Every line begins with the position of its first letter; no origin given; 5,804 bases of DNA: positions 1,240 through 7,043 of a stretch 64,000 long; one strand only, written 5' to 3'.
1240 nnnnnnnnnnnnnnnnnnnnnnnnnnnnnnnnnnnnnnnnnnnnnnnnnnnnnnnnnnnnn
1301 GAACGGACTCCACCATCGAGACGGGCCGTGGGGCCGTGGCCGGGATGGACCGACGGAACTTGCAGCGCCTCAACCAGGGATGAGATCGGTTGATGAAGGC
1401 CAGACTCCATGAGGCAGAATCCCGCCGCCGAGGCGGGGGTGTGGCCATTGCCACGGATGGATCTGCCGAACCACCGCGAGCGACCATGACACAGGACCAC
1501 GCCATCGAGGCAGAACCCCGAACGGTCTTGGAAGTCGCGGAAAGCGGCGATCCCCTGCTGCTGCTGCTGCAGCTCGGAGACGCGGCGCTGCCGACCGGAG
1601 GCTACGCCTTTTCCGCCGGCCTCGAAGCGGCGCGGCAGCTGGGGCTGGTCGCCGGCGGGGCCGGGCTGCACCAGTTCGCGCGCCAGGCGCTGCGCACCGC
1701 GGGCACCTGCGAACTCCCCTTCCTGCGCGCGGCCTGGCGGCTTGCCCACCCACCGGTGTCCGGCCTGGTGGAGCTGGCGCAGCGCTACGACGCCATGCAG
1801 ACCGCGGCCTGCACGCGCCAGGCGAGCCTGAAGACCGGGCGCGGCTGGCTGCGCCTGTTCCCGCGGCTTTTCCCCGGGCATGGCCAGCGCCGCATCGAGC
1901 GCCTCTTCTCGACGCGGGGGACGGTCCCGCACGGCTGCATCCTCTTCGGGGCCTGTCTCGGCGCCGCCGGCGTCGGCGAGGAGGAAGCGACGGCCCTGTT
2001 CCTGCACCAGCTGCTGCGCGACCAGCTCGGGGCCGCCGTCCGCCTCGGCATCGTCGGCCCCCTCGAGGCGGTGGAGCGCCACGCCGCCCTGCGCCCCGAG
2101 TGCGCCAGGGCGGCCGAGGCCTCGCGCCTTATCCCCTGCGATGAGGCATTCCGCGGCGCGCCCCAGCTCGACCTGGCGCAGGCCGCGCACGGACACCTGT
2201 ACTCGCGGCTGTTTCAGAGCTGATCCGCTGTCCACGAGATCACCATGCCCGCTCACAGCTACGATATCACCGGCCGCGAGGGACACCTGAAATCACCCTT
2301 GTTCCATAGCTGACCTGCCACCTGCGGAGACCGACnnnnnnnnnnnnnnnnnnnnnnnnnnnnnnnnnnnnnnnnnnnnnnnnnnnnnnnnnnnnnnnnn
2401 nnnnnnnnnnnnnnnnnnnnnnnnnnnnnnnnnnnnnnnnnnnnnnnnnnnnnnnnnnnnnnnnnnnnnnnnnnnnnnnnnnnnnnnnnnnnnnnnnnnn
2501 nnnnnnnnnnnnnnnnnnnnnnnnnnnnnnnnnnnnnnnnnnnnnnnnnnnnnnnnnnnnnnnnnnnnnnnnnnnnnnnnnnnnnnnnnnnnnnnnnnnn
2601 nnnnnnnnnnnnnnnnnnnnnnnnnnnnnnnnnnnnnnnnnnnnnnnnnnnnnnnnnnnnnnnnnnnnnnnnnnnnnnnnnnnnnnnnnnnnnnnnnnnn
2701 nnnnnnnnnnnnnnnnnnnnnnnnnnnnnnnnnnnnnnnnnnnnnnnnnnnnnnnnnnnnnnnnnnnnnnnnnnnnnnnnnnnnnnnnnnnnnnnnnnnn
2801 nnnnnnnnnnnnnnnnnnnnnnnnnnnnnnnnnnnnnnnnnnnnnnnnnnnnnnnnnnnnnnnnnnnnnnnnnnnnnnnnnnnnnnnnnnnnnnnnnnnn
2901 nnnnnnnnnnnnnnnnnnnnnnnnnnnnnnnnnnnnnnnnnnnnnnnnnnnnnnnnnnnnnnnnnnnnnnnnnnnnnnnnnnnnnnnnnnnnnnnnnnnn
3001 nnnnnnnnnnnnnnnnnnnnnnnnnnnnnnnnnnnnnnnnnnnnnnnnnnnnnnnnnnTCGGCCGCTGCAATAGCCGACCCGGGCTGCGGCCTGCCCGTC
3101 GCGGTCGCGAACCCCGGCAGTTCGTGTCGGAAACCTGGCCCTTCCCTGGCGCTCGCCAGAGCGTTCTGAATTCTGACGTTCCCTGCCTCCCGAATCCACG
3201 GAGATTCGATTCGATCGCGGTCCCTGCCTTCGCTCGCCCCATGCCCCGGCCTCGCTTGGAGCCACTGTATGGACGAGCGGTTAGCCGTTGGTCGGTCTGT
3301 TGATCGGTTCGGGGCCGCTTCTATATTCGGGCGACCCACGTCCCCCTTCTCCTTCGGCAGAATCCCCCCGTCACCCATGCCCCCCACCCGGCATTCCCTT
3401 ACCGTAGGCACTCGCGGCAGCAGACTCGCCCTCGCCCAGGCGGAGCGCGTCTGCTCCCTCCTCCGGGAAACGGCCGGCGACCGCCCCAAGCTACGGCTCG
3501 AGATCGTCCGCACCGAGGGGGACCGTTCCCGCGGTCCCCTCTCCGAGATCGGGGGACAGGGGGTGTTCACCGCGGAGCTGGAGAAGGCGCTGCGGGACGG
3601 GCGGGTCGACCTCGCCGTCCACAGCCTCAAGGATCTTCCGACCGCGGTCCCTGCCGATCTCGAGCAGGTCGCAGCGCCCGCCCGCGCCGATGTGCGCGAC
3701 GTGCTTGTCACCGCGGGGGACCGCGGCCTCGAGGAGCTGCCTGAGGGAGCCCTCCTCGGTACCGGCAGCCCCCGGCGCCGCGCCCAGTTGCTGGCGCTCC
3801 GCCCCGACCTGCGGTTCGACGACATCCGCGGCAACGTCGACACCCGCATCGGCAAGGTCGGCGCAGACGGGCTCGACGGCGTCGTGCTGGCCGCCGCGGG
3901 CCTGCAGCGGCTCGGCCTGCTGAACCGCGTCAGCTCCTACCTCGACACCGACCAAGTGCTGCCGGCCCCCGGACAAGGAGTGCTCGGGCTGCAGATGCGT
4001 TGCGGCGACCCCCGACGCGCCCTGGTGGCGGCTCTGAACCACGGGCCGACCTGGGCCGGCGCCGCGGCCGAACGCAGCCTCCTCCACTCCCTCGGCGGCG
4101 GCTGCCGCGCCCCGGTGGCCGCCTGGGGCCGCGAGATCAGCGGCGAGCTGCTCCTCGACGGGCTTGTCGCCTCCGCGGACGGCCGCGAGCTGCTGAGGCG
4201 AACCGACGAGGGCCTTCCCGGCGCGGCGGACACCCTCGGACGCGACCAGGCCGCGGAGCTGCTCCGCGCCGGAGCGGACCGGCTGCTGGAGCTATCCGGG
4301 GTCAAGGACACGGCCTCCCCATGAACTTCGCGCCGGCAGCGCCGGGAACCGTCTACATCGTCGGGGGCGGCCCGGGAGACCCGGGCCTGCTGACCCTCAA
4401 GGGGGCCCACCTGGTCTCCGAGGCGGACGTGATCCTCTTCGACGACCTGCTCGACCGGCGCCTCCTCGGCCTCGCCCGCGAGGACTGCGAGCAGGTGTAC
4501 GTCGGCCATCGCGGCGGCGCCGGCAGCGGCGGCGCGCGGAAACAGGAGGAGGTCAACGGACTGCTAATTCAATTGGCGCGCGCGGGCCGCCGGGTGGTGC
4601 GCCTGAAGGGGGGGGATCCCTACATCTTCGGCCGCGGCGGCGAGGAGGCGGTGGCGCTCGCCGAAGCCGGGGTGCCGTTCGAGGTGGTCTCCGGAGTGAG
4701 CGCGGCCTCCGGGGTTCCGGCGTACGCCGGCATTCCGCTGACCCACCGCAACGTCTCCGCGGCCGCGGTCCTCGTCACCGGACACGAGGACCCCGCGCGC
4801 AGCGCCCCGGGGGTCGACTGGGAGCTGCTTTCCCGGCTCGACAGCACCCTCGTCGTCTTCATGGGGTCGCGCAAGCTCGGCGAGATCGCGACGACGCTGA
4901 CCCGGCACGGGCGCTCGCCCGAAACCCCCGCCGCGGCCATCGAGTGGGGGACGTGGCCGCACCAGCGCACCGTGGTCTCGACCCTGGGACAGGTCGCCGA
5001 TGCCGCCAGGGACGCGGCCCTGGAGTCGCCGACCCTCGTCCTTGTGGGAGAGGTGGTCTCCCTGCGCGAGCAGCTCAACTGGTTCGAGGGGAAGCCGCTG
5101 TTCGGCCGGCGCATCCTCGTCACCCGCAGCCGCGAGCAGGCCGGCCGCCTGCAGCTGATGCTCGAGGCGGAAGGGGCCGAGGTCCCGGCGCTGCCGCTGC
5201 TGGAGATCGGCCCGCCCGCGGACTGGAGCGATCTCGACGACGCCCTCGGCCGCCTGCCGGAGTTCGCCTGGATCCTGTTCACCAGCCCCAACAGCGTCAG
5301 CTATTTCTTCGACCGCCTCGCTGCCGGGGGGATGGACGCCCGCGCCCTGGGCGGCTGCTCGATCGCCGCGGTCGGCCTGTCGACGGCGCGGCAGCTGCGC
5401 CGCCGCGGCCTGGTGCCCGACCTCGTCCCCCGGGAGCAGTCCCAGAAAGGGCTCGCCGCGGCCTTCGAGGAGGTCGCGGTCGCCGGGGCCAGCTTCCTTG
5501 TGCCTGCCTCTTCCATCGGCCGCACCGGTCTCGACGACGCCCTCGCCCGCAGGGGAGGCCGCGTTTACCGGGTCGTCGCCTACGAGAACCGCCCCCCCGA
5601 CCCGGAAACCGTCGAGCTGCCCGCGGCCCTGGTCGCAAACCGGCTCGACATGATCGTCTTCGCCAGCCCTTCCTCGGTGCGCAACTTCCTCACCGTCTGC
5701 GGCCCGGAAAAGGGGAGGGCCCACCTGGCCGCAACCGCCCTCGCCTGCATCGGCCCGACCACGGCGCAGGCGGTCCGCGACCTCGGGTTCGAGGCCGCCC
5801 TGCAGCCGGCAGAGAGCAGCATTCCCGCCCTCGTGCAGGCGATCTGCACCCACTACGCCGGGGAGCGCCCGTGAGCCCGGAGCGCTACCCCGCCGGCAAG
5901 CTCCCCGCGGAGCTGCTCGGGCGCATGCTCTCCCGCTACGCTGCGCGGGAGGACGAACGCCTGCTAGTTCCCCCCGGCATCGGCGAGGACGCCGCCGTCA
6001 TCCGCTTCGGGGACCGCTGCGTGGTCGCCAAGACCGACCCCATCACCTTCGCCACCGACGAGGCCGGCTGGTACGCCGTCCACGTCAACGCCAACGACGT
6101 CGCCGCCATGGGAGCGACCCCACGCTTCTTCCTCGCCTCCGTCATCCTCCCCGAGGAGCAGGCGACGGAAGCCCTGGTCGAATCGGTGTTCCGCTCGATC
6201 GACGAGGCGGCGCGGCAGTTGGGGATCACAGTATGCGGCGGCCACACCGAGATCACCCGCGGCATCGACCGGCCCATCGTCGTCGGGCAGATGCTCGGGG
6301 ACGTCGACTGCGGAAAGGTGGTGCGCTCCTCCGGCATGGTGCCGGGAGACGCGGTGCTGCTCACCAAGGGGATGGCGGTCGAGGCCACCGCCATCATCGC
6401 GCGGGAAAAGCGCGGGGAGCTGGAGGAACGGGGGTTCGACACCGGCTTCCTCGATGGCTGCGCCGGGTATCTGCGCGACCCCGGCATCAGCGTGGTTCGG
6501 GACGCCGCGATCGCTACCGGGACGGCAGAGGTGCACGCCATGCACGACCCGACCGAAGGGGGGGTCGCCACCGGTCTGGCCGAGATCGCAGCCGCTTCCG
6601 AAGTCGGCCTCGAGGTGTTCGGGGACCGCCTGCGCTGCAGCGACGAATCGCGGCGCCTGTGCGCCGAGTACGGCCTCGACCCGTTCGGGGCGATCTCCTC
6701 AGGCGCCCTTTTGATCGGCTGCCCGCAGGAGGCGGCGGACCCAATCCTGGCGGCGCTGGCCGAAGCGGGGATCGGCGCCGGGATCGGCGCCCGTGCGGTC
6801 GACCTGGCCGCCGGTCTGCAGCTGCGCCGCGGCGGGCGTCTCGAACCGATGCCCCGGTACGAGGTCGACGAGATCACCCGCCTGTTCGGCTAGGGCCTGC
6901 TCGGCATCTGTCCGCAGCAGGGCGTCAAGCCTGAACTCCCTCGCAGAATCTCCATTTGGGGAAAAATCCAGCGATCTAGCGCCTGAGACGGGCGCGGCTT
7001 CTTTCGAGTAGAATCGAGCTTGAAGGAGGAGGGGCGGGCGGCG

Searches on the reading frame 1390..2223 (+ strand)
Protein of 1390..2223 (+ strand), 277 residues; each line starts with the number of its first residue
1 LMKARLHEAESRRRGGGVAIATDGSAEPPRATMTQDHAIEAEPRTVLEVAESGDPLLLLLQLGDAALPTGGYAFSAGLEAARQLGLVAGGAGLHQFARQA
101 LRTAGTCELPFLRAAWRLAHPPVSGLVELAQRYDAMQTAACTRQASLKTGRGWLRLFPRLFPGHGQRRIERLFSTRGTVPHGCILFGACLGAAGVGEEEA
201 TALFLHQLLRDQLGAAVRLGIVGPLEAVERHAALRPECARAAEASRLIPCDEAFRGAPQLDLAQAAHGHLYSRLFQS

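Call 27: search_protein_families(library=pfam, proteins=[window:1390-2223:+], max_evalue=0.001)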
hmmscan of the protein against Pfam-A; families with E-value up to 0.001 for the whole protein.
window:1390-2223:+ (277 aa): 1 family
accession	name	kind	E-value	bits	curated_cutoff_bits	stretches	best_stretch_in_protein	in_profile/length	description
PF01730.21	UreF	-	2.5e-25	90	23.3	1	89-233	3-149/151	UreF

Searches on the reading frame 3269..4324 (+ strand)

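Call 27: search_protein_families(library=pfam, proteins=[window:3269-4324:+], max_evalue=0.001)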
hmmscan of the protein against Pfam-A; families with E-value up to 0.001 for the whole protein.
window:3269-4324:+ (351 aa): 2 families
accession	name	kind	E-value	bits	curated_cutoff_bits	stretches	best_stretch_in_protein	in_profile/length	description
PF01379.25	Porphobil_deam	-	1.9e-72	243.6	22.1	1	44-248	1-203/207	Porphobilinogen deaminase, dipyromethane cofactor binding domain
PF03900.20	Porphobil_deamC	-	2.4e-10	41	26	1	265-332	4-73/74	Porphobilinogen deaminase, C-terminal domain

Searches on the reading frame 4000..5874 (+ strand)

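Call 27: search_protein_families(library=pfam, proteins=[window:4000-5874:+], max_evalue=0.001)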
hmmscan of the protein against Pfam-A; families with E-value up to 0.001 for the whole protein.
window:4000-5874:+ (624 aa): 2 families
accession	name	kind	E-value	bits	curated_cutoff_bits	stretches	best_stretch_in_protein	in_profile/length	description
PF02602.20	HEM4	-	1.2e-59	201.7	27.5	1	387-613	6-231/231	Uroporphyrinogen-III synthase HemD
PF00590.25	TP_methylase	-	5.8e-50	170.6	27.8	1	117-332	1-211/212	Tetrapyrrole (Corrin/Porphyrin) Methylases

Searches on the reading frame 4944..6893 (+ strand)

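Call 27: search_protein_families(library=pfam, proteins=[window:4944-6893:+], max_evalue=0.001)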
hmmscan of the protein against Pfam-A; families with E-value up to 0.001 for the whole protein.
window:4944-6893:+ (649 aa): 2 families
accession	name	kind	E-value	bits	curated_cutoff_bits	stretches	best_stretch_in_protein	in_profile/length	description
PF00586.29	AIRS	-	1.3e-22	80.7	24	1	347-453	1-111/112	AIR synthase related protein, N-terminal domain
PF02769.27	AIRS_C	-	2.3e-16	60.8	23.1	1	467-610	2-136/156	AIR synthase related protein, C-terminal domain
